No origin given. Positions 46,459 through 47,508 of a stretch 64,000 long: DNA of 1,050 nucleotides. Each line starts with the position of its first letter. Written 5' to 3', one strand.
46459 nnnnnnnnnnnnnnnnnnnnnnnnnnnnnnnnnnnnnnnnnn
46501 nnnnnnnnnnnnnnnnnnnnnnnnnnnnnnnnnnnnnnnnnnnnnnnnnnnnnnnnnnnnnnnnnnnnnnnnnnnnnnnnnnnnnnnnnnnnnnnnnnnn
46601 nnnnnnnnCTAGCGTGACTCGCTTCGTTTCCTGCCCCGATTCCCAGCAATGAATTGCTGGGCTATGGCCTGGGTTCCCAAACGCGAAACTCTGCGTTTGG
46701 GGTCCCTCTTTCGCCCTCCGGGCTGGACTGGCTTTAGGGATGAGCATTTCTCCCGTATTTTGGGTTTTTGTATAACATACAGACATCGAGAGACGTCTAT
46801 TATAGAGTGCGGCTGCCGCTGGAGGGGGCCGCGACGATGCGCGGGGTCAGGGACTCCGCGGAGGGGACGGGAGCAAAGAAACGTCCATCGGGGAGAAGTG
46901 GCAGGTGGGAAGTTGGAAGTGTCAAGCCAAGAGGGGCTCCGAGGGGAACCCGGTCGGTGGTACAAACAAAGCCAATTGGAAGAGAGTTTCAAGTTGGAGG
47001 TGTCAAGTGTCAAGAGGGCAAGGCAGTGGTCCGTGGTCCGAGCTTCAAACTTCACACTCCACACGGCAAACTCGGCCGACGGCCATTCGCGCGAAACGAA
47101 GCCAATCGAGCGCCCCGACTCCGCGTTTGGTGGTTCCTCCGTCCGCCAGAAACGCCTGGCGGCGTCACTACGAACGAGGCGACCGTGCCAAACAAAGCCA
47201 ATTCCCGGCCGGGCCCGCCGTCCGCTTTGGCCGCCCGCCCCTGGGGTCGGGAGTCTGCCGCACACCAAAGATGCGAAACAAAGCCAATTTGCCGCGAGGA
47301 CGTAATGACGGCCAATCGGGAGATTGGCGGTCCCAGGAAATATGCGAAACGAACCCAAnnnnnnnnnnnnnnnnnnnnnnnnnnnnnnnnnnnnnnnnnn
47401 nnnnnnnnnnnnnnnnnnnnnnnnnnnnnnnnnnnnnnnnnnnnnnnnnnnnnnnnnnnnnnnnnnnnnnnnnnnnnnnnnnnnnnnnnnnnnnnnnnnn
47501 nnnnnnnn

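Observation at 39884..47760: Lower-GC, repeat-punctuated island carrying GH27, ABC-F, a TolB-like propeller and vapBC in a cassette-like organisation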

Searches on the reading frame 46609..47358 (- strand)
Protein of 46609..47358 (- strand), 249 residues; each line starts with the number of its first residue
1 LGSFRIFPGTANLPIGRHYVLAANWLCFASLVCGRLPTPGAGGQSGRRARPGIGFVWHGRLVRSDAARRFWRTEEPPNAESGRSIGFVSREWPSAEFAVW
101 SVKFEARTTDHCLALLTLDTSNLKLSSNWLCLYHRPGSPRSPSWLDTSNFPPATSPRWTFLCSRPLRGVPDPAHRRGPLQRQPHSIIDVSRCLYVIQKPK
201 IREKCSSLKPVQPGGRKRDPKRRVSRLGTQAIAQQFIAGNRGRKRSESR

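Call 104: search_protein_families(library=pfam, proteins=[window:46609-47358:-], max_evalue=0.0001)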
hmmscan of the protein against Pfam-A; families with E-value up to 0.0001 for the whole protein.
window:46609-47358:- (249 aa): 0 families
